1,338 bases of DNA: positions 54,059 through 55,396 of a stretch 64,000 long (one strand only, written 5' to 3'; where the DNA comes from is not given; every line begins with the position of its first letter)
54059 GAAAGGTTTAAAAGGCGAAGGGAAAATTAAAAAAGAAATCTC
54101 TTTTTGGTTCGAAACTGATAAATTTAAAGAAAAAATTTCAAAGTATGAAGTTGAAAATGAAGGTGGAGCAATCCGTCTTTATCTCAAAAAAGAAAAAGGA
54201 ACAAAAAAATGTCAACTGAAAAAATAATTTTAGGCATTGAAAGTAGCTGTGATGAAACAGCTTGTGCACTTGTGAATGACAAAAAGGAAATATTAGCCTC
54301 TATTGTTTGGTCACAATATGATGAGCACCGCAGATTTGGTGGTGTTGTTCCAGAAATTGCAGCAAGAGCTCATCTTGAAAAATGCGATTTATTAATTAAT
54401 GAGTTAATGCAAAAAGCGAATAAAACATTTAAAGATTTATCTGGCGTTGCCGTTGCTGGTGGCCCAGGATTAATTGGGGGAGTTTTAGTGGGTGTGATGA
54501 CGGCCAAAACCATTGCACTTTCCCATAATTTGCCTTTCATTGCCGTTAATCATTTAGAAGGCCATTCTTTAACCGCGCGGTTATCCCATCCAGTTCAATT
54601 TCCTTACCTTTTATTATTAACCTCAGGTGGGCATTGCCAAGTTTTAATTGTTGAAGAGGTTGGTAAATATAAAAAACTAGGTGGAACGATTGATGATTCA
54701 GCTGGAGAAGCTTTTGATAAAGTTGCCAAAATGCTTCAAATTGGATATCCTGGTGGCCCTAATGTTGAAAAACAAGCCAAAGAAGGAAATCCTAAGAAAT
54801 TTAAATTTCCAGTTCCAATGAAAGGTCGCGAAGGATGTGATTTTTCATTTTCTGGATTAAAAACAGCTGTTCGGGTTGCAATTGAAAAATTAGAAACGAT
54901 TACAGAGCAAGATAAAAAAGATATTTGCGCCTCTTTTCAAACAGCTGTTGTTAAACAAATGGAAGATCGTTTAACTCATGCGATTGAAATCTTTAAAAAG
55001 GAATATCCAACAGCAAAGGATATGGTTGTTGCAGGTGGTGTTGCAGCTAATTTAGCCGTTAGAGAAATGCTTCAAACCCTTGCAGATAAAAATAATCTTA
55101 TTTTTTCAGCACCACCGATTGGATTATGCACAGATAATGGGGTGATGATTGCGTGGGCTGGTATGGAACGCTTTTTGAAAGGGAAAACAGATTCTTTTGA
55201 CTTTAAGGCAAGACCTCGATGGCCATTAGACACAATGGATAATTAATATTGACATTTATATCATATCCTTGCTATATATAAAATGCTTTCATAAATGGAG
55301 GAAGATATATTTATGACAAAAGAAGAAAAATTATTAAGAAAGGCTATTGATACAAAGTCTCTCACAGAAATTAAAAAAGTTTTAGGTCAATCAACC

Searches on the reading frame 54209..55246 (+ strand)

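Call 26: search_protein_families(library=pfam, proteins=[window:54209-55246:+], max_evalue=0.00001)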
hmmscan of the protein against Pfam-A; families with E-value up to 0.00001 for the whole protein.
window:54209-55246:+ (345 aa): 1 family
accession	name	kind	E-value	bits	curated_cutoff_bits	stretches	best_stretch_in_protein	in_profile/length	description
PF00814.31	TsaD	-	3.3e-92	309.4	24.8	1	27-316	1-264/264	tRNA N6-adenosine threonylcarbamoyltransferase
